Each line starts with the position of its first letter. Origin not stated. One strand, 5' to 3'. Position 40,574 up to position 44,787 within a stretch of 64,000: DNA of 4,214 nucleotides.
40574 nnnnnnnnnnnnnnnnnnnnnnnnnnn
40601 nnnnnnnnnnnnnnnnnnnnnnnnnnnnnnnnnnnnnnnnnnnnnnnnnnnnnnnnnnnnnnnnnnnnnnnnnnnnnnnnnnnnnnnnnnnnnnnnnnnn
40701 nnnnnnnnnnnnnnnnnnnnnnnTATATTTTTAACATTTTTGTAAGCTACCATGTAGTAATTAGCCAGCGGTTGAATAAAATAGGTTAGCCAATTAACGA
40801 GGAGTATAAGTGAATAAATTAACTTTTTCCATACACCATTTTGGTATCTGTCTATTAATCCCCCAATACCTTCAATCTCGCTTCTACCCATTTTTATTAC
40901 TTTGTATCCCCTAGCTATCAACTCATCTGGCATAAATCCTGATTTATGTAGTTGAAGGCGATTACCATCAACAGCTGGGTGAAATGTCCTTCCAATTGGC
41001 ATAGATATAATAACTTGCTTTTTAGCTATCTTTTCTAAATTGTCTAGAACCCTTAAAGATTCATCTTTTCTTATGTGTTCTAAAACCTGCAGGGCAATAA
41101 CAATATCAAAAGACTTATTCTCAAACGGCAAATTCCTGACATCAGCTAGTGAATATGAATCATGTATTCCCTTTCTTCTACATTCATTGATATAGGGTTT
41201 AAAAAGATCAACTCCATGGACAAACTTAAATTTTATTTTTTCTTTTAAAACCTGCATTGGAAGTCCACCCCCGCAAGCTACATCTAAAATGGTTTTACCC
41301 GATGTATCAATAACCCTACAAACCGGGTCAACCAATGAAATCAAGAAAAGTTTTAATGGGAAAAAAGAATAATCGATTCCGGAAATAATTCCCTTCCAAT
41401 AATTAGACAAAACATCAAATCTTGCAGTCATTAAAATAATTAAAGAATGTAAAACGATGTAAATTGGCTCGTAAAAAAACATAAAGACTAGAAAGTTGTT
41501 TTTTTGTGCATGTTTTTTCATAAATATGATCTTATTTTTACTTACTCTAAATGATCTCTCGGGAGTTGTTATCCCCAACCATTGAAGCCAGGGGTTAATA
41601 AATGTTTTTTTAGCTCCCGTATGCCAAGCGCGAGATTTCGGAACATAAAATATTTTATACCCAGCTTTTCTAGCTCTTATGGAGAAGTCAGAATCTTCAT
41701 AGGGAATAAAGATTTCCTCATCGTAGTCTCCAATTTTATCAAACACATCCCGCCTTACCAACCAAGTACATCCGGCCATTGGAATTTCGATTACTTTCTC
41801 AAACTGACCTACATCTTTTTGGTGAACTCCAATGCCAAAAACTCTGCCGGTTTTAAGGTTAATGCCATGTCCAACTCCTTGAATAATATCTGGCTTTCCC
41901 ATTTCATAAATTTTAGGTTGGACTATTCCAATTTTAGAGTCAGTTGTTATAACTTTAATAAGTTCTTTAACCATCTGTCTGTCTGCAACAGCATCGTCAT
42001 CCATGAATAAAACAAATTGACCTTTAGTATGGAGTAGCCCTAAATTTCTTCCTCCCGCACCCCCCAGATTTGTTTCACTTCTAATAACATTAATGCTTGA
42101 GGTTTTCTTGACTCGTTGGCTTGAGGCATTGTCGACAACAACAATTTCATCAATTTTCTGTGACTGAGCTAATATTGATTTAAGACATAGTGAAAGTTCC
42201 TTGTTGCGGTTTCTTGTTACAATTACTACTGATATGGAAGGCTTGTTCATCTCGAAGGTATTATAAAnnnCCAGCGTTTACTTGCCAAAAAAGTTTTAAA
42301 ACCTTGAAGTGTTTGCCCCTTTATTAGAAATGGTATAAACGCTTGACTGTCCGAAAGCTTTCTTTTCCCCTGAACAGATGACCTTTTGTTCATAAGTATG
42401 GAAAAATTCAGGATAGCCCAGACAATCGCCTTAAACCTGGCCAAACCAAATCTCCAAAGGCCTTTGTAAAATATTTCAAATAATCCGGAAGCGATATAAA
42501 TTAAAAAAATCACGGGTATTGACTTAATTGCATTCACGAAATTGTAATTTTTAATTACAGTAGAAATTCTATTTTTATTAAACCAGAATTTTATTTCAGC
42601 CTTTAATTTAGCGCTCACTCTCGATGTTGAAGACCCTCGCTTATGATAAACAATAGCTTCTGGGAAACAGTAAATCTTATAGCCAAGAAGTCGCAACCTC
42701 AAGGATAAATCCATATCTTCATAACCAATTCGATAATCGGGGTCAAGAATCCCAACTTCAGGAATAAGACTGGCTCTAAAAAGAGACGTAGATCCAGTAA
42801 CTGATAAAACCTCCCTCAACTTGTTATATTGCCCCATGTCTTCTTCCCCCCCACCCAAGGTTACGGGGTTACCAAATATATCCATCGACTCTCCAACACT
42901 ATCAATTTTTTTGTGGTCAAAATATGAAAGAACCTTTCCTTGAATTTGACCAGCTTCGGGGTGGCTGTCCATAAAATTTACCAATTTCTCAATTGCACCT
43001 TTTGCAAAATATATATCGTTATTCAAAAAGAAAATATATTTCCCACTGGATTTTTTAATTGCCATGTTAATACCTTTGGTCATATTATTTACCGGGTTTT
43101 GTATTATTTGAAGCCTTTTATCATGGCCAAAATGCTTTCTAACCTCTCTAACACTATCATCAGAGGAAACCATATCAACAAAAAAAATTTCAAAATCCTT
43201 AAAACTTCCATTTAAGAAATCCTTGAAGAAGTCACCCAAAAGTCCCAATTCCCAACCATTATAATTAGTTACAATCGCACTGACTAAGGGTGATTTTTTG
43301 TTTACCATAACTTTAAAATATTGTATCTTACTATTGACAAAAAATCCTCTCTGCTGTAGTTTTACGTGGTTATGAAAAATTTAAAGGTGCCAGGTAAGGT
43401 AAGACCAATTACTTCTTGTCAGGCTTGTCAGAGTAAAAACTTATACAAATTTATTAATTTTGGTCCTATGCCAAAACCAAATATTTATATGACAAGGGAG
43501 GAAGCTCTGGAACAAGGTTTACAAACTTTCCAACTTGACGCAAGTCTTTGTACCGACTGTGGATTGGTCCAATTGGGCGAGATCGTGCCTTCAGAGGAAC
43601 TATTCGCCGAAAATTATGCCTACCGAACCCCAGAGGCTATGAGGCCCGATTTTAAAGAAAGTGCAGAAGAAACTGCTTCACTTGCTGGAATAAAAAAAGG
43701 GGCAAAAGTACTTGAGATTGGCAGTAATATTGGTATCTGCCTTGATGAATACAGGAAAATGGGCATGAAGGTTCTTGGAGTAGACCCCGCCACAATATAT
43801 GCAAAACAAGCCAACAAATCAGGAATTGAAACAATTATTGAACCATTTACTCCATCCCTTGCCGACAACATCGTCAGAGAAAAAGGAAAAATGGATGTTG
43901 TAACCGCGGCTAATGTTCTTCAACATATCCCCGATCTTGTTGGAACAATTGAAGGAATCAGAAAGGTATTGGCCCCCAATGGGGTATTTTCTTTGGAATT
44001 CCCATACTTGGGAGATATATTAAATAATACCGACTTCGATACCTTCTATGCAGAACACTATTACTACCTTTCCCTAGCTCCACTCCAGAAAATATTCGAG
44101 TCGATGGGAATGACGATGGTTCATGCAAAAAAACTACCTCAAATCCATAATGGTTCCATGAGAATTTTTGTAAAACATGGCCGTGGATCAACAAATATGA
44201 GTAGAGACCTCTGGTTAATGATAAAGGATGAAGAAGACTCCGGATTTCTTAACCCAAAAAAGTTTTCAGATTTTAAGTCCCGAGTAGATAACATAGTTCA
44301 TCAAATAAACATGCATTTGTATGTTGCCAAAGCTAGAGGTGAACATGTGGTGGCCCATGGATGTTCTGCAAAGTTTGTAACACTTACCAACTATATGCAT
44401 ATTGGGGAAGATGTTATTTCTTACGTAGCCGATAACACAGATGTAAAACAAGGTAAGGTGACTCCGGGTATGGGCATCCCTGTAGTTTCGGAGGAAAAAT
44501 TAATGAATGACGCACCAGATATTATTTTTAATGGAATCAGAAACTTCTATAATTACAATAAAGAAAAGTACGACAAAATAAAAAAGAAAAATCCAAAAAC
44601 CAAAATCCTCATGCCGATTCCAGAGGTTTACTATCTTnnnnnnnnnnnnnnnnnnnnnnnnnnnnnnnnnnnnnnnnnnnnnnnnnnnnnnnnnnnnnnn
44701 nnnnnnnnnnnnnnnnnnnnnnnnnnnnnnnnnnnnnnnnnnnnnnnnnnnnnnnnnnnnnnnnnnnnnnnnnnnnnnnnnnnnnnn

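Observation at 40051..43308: Recent tandem duplication of a GT2 + methyltransferase unit, with the middle copy fused (GT2, then GT2-MTase, then MTase)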

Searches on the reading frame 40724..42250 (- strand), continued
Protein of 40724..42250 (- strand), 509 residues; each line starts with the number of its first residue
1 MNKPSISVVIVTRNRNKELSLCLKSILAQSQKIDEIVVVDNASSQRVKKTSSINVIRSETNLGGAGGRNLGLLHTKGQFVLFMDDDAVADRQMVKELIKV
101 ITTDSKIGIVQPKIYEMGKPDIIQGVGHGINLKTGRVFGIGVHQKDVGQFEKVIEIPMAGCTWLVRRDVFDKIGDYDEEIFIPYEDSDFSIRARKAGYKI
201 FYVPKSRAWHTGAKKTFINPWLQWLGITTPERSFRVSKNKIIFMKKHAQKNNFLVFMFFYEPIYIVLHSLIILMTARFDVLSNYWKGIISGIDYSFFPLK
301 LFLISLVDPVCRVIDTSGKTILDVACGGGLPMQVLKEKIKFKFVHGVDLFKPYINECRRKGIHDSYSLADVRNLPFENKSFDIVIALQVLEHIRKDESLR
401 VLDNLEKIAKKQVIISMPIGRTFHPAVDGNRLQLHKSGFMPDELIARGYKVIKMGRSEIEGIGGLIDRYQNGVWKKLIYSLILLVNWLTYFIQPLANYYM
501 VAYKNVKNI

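Call 49: find_related_loci(query=A1, collection=genome_contigs, flank=3000)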
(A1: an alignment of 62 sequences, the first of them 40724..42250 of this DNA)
Query A1 (509 aa) in genome_contigs; peptide patterns used: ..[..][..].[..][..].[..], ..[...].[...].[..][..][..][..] (x = any residue, [..] = any of these).
335 stretches matched a pattern; 129 encode a relative of the query (tblastn E <= 1e-3); the best 80 are kept; 78 distinct loci.
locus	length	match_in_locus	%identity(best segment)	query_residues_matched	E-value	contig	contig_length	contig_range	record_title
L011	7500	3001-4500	68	1-507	0e+0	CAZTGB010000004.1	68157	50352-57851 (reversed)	MAG TPA_asm: uncultured Gammaproteobacteria bacterium isolate SRP090828_co3_120 genome assembly, contig: NODE_25_length_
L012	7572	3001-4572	48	6-506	3e-164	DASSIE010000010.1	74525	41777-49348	MAG TPA_asm: Patescibacteria group bacterium isolate SMAG_U1079 k141_510940, whole genome shotgun sequence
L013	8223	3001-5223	48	2-508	3e-163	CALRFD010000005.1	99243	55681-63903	MAG: Patescibacteria group bacterium isolate Ike-100m-12 genome assembly, contig: Ike-100-c67, whole genome shotgun sequ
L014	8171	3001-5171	45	1-506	7e-161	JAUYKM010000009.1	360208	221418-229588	MAG: Candidatus Daviesbacteria bacterium isolate C24_metabat.bin.195_sub C24_k141_65138, whole genome shotgun sequence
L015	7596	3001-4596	46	1-508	4e-159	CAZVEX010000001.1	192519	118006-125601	MAG TPA_asm: uncultured Gammaproteobacteria bacterium isolate binchicken_co38_210 genome assembly, contig: NODE_177_leng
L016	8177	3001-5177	45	6-508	2e-159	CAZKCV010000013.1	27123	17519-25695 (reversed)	MAG TPA_asm: uncultured Gammaproteobacteria bacterium isolate binchicken_co251_142 genome assembly, contig: NODE_2416_le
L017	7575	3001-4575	45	6-506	3e-157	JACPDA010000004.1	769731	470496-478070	MAG: Candidatus Daviesbacteria bacterium isolate NC_groundwater_297_Ag_B-0.1um_41_14 S7_GD2017_3_B1_scaffold_1, whole ge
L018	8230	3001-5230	45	1-508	8e-154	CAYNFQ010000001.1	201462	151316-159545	MAG TPA_asm: uncultured Gammaproteobacteria bacterium isolate binchicken_co110_279 genome assembly, contig: NODE_160_len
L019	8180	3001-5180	44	1-508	5e-152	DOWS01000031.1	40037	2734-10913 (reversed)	MAG TPA_asm: Candidatus Daviesbacteria bacterium isolate UBA9644 contig_1543, whole genome shotgun sequence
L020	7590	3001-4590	47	1-508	6e-159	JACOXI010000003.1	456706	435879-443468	MAG: Candidatus Daviesbacteria bacterium isolate NC_groundwater_149_Ag_S-0.1um_39_14 S4_GD2017_2_S1_scaffold_3, whole ge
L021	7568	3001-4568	58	6-506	3e-108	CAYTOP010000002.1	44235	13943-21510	MAG TPA_asm: uncultured Gammaproteobacteria bacterium isolate SRP050083_co1_427 genome assembly, contig: NODE_248_length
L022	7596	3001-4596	45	1-508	3e-156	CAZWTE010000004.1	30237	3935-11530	MAG TPA_asm: uncultured Gammaproteobacteria bacterium isolate binchicken_co144_909 genome assembly, contig: NODE_3165_le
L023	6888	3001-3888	49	6-296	1e-97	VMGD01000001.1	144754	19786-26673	MAG: Microgenomates group bacterium Gr01-1014_7 G01um10147_scaffold_25, whole genome shotgun sequence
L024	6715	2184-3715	48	3-496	5e-99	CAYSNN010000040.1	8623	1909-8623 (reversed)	MAG TPA_asm: uncultured Gammaproteobacteria bacterium isolate binchicken_co251_42 genome assembly, contig: NODE_11693_le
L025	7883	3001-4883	48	3-296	3e-91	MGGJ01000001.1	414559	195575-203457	MAG: Candidatus Woesebacteria bacterium RIFCSPHIGHO2_01_FULL_39_32 rifcsphigho2_01_scaffold_107, whole genome shotgun se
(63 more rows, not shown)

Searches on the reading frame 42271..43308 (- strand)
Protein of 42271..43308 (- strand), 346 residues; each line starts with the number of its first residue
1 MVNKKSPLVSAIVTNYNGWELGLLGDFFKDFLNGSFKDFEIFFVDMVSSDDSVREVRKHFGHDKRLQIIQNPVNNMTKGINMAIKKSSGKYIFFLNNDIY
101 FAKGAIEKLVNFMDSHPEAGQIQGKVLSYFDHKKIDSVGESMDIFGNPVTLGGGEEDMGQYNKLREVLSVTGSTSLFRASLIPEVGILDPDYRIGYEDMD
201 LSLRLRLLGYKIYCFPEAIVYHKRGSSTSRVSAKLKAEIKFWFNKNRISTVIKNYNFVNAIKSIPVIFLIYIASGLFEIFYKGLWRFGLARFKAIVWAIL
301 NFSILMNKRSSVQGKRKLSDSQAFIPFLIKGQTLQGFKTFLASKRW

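Call 9: search_protein_families(library=pfam, proteins=[window:42271-43308:-], max_evalue=0.001)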
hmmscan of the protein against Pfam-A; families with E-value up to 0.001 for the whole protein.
window:42271-43308:- (346 aa): 5 families
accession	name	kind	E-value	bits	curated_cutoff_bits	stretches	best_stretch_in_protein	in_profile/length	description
PF00535.33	Glycos_transf_2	-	2.2e-19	70.5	23.3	1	10-182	1-164/168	Glycosyl transferase family 2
PF13632.12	Glyco_trans_2_3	-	1.2e-11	45.2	27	1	92-265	2-158/198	Glycosyl transferase family group 2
PF13641.12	Glyco_tranf_2_3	-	1.9e-11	44.9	27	1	9-234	3-222/230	Glycosyltransferase like family 2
PF10111.15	Glyco_tranf_2_2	-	1.6e-07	31.6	27.3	1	37-228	28-222/276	Glycosyltransferase like family 2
PF13712.12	Glyco_tranf_2_5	-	0.00056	20.1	27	0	72-122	38-88/210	Glycosyltransferase like family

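Call 26: search_protein_families(library=ncbifam, proteins=[window:42271-43308:-], max_evalue=0.001)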
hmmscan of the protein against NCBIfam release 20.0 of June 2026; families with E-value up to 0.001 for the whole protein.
window:42271-43308:- (346 aa): 15 families
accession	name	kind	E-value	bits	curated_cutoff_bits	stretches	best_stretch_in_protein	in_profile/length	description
NF038299.1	EPS_HpsN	equivalog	1.1e-14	54.1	425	1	7-261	1-260/317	hormogonium polysaccharide biosynthesis glycosyltransferase HpsN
TIGR03937.1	PgaC_IcaA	equivalog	8.1e-14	51.4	422.3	1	4-124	42-161/407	poly-beta-1,6-N-acetyl-D-glucosamine synthase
NF047683.1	TeichurnBiosyTuaG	equivalog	2.9e-12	46.8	400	1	4-119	3-117/252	teichuronic acid biosynthesis protein TuaG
NF041875.1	EPS_EpsD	equivalog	4.6e-10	39.4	370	1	33-227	23-211/325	exopolysaccharide biosynthesis glycosyltransferase EpsD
NF053739.1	GlytfEpsEBac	equivalog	7.2e-10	38.3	450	1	7-133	1-126/265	glycosyltransferase EpsE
NF050050.1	ProtGlycPglI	equivalog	2e-08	34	500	1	7-113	2-108/306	GalNAc(5)-diNAcBac-PP-undecaprenol beta-1,3-glucosyltransferase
NF038302.1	EPS_HpsE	equivalog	1e-07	31.3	300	1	38-137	33-135/307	hormogonium polysaccharide biosynthesis glycosyltransferase HpsE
TIGR03111.1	glyc2_xrt_Gpos1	hypoth_equivalog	1.6e-07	30.5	363.95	1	5-221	47-265/439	TIGR03111 family XrtG-associated glycosyltransferase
TIGR01556.1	rhamnosyltran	subfamily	1.8e-07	30.6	200.55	1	41-240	24-218/281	rhamnosyltransferase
NF007482.0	PRK10073.1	equivalog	1.2e-06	27.8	423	1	4-112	3-109/334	glycosyltransferase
TIGR04242.1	nodulat_NodC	equivalog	4.3e-06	25.9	550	1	7-127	48-169/395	chitooligosaccharide synthase NodC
TIGR04283.1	glyco_like_mftF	equivalog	1.4e-05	24.8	182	0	23-121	13-106/221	TIGR04283 family arsenosugar biosynthesis glycosyltransferase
TIGR04440.1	glyco_TIGR04440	domain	3.6e-05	23.6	70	1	69-136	60-128/215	TIGR00180 family glycosyltransferase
TIGR03965.1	mycofact_glyco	equivalog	6.3e-05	22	280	1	38-223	104-281/467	mycofactocin biosynthesis glycosyltransferase MftF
NF041394.1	GtaseAglG_Halo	equivalog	0.0007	19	440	1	9-223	3-216/304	glucosyl-dolichyl phosphate glucuronosyltransferase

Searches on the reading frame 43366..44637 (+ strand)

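Call 9: search_protein_families(library=pfam, proteins=[window:43366-44637:+], max_evalue=0.001)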
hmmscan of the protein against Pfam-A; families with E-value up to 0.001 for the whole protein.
window:43366-44637:+ (424 aa): 7 families
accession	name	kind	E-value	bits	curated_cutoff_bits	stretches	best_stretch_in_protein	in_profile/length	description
PF08484.17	Methyltransf_14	-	3.3e-30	105.4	23.5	1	260-388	2-131/160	C-methyltransferase C-terminal domain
PF13489.12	Methyltransf_23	-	9.5e-16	58.4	27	1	100-253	10-163/164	Methyltransferase domain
PF08421.16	Methyltransf_13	-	5.3e-14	52.6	31.3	1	18-80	1-62/62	Putative zinc binding domain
PF08242.18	Methyltransf_12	-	1.9e-10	41.8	30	1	116-208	1-98/98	Methyltransferase domain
PF08241.18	Methyltransf_11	-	6.1e-09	36.8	21.2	1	116-209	1-94/95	Methyltransferase domain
PF13649.12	Methyltransf_25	-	1.3e-06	29.4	27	1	115-206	1-97/97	Methyltransferase domain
PF13847.12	Methyltransf_31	-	2.2e-05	24.6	27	1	155-212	57-111/145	Methyltransferase domain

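Call 26: search_protein_families(library=ncbifam, proteins=[window:43366-44637:+], max_evalue=0.001)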
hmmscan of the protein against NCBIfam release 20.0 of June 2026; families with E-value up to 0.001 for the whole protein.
window:43366-44637:+ (424 aa): 4 families
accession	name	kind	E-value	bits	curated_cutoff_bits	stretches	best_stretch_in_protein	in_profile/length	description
NF045667.1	MTase_DVU1556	equivalog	6.2e-09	35.6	155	1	91-210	2-119/213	DVU_1556 family methyltransferase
TIGR01983.1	UbiG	equivalog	1e-07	31.5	102.95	1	111-208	49-149/228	bifunctional 2-polyprenyl-6-hydroxyphenol methylase/3-demethylubiquinol 3-O-methyltransferase UbiG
TIGR02072.1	BioC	equivalog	7e-05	22.7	184.95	1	112-212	35-134/244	malonyl-ACP O-methyltransferase BioC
NF041536.1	ArsM_DUF2284_UU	exception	7.6e-05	21.2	575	1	104-208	69-178/459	arsenite methyltransferase/DUF2284 domain selenoprotein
